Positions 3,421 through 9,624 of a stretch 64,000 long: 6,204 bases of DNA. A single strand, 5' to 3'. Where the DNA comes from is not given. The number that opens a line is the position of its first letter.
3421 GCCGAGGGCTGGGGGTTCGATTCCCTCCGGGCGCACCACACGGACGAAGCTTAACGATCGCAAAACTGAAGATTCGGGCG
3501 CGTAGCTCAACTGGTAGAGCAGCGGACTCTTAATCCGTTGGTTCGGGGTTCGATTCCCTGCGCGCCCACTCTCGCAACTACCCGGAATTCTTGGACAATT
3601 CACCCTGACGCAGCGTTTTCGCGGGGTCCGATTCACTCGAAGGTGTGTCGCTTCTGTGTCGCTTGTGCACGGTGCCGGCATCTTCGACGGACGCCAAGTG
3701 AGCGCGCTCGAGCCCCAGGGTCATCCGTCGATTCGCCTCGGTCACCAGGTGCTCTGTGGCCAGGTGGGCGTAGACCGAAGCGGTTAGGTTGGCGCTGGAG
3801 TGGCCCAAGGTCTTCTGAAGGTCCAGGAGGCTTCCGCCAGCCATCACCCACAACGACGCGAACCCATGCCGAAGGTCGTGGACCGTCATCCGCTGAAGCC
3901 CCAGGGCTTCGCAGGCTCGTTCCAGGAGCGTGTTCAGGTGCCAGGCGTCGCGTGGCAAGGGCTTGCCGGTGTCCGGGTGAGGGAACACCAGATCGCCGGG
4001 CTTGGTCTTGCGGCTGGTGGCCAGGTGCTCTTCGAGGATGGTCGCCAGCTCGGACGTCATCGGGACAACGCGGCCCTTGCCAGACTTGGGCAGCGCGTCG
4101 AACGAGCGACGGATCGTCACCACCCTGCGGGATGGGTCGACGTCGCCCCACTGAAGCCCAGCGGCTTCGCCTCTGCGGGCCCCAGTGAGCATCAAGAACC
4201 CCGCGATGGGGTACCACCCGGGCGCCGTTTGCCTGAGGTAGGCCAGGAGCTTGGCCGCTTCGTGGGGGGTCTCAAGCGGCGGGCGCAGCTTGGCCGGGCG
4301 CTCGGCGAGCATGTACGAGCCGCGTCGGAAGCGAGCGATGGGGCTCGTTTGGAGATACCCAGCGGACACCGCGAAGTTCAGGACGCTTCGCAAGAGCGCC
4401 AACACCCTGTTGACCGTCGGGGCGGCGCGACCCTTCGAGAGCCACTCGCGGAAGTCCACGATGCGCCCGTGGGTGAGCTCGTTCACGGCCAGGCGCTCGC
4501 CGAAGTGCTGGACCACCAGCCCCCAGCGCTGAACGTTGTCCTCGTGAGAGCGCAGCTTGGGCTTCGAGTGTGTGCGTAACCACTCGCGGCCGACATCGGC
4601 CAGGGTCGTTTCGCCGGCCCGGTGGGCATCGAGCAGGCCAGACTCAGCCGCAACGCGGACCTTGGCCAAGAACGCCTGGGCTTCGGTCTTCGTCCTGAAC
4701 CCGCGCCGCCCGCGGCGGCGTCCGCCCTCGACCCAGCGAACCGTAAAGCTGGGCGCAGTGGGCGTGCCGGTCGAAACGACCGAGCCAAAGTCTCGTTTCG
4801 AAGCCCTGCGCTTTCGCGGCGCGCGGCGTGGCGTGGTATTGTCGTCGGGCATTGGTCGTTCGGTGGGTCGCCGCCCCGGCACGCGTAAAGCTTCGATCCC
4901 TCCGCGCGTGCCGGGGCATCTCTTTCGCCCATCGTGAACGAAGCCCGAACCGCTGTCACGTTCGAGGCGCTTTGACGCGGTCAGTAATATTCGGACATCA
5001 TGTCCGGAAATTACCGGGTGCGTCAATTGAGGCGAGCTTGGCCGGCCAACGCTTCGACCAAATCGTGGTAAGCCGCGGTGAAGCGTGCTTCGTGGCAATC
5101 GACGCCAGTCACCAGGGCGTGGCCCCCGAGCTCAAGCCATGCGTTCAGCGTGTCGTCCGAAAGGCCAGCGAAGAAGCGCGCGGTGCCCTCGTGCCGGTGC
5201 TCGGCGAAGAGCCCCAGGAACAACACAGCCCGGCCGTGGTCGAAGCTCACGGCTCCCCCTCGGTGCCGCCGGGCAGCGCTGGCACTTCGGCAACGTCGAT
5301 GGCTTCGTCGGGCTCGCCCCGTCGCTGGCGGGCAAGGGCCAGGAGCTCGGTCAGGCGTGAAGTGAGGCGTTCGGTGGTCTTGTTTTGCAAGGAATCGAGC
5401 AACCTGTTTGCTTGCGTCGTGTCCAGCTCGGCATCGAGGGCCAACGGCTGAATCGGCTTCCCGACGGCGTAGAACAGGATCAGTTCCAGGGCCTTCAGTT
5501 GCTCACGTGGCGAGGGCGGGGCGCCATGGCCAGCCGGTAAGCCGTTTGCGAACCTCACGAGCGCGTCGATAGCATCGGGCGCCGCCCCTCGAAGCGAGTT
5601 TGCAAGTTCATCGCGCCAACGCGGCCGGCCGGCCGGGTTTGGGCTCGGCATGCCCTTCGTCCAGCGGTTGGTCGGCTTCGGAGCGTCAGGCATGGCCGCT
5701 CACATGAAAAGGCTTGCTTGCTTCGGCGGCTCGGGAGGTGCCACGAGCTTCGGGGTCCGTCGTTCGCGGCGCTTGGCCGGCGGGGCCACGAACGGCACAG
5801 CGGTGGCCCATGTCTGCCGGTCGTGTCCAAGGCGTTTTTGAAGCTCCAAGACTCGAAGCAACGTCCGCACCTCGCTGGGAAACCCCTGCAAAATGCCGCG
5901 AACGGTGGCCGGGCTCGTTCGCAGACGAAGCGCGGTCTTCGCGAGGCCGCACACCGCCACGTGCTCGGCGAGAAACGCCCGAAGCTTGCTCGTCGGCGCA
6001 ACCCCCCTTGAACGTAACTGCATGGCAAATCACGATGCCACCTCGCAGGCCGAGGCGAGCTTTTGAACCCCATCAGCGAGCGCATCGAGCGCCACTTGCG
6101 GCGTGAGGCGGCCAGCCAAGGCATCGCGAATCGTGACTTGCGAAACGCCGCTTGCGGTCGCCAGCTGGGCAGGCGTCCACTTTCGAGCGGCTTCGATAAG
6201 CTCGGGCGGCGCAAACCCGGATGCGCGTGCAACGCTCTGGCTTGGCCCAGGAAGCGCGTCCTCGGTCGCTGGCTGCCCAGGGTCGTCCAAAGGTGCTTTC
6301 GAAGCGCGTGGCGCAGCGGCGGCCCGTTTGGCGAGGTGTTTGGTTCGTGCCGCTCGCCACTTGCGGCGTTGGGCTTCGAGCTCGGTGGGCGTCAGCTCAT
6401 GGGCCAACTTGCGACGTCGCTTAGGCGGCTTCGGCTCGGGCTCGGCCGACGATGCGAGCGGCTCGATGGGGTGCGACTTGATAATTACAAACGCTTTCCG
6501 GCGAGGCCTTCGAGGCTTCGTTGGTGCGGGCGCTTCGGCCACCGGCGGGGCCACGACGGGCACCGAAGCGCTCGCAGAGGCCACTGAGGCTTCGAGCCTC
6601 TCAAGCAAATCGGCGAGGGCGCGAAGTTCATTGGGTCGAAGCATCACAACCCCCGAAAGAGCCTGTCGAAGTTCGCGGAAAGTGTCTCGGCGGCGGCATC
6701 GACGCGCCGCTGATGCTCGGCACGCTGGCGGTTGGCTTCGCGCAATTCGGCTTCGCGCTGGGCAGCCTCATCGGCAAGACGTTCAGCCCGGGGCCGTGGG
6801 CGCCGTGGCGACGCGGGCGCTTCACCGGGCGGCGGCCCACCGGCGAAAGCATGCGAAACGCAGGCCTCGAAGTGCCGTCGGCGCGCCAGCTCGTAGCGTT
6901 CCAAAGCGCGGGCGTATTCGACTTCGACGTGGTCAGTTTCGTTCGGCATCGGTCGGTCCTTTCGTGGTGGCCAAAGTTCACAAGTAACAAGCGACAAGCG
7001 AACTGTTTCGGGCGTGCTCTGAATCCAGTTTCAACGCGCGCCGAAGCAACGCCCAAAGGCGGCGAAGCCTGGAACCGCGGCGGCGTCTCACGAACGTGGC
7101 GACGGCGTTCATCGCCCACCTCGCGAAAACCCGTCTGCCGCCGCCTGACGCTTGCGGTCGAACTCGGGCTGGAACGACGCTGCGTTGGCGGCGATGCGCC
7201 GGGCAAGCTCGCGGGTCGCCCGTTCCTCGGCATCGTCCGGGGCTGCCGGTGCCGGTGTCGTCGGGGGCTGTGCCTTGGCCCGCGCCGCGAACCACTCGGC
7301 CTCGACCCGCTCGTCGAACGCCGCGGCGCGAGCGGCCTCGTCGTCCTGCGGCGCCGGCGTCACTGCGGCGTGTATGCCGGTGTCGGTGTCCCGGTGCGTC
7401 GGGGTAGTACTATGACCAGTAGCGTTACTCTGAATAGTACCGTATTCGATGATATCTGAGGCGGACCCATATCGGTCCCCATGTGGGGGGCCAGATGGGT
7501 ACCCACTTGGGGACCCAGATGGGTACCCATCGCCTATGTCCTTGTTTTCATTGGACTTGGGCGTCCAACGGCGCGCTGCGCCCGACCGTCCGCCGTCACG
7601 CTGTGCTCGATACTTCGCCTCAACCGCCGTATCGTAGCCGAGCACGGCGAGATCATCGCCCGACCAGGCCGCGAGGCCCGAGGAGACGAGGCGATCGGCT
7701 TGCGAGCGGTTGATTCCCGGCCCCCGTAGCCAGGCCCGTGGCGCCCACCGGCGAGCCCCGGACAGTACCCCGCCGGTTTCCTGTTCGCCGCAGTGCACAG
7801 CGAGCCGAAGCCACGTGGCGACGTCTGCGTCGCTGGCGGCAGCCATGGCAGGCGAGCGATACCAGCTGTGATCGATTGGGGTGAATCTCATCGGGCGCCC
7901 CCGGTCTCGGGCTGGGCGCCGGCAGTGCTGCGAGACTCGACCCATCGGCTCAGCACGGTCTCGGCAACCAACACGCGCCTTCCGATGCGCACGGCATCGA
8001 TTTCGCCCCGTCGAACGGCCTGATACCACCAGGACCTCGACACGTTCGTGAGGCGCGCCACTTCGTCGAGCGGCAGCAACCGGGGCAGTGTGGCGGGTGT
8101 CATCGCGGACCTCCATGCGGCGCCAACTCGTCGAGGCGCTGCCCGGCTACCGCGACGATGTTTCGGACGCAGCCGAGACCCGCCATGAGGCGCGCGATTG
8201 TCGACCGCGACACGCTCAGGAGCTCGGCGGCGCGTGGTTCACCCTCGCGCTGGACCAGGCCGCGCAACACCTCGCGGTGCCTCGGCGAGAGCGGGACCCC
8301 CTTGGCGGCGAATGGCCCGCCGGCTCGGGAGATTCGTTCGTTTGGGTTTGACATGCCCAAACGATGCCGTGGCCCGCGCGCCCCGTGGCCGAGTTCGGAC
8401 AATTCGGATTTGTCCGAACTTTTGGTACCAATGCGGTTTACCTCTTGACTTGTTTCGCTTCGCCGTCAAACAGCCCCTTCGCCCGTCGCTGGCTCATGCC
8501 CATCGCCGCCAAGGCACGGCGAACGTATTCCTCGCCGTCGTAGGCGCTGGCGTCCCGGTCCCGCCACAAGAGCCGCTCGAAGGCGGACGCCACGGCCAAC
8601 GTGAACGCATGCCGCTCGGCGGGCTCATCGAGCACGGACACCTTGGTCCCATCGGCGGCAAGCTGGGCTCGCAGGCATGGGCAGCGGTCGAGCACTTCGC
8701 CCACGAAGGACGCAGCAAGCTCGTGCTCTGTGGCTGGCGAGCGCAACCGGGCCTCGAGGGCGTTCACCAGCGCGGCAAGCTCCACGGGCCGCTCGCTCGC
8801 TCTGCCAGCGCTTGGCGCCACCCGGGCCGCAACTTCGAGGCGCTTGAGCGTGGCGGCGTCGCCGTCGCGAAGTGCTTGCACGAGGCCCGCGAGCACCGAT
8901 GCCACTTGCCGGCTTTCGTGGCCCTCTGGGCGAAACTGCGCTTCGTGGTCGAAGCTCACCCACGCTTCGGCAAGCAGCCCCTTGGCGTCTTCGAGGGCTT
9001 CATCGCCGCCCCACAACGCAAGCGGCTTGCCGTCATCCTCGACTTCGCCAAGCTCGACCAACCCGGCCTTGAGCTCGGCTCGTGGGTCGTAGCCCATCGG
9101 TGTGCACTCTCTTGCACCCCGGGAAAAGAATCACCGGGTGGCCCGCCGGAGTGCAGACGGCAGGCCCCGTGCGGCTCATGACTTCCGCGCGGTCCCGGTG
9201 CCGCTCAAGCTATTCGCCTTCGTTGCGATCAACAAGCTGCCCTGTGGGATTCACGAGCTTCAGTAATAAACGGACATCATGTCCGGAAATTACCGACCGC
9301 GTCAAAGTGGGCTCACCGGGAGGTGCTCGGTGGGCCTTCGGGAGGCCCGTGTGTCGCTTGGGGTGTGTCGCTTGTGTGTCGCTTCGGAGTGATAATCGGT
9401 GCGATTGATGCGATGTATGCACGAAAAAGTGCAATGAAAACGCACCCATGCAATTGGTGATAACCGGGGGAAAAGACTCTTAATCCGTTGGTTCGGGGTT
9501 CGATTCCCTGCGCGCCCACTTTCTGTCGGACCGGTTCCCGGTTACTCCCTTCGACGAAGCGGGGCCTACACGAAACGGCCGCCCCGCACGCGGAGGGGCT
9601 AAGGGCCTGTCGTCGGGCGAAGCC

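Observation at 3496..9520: Small (~6 kb) integrative element in tRNA-Lys with integrase, excisionase, arm-type repeats and phage-like cargo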

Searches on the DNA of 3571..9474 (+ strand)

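Call 15: search_dna_similar(query=window:3571-9474:+, collection=phages, mode=distant, max_rows=15)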
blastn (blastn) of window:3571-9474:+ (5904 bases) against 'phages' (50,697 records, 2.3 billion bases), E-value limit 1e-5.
No match.

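Call 16: search_dna_similar(query=window:3571-9474:+, collection=plasmids, mode=distant, max_rows=15)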
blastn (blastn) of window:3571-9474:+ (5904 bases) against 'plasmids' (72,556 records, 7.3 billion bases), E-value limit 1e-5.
No match.
